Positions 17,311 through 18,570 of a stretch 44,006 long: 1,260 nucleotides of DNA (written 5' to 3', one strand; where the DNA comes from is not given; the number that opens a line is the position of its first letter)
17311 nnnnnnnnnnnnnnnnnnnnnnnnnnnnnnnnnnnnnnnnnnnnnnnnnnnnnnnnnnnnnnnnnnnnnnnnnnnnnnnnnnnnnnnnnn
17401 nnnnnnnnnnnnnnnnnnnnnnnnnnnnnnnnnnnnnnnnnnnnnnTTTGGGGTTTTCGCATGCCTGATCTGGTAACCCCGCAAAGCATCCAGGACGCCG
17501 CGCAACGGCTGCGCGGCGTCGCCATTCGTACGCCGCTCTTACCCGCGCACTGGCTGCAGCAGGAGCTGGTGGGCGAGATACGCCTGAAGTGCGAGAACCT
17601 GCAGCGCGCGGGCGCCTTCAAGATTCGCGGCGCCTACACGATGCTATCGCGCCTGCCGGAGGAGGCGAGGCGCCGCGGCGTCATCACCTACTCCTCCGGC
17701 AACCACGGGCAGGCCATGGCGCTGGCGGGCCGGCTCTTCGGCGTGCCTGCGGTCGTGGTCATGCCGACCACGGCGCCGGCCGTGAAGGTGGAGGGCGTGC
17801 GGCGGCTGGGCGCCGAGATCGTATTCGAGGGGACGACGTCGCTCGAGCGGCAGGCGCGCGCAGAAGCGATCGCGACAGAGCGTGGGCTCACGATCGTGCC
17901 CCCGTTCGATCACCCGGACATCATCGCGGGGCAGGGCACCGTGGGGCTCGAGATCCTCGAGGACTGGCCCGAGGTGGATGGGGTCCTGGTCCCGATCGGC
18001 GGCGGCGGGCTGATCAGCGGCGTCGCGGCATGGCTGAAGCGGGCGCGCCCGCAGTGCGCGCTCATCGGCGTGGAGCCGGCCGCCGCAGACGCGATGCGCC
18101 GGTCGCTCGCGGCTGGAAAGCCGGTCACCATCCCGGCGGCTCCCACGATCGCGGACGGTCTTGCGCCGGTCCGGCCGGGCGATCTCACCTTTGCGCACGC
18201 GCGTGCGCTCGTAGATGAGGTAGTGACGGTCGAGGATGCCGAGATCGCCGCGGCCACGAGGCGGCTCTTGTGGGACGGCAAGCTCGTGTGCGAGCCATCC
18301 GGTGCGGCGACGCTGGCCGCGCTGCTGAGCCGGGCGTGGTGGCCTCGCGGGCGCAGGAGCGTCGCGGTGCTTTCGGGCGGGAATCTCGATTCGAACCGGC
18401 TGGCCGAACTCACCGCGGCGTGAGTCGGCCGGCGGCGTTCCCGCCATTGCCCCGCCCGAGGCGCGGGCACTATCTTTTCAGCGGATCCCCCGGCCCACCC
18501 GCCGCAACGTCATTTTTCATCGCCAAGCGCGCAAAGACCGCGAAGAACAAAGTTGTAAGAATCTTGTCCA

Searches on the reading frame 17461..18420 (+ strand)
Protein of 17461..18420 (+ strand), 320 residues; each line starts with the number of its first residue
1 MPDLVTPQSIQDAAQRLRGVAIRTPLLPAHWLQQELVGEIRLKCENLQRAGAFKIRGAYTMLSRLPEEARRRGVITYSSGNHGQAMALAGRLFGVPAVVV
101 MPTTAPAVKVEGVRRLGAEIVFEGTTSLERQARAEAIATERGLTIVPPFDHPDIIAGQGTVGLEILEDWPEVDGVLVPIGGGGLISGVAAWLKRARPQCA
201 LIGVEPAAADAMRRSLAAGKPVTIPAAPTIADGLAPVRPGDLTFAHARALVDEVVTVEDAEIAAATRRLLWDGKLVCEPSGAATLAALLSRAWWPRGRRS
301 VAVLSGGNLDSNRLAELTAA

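Call 10: search_protein_families(library=pfam, proteins=[window:17461-18420:+], max_evalue=0.01)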
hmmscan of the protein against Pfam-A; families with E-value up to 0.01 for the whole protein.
window:17461-18420:+ (320 aa): 1 family
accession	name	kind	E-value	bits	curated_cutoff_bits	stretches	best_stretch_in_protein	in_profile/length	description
PF00291.31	PALP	-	8.4e-85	285.1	35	1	22-306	6-295/295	Pyridoxal-phosphate dependent enzyme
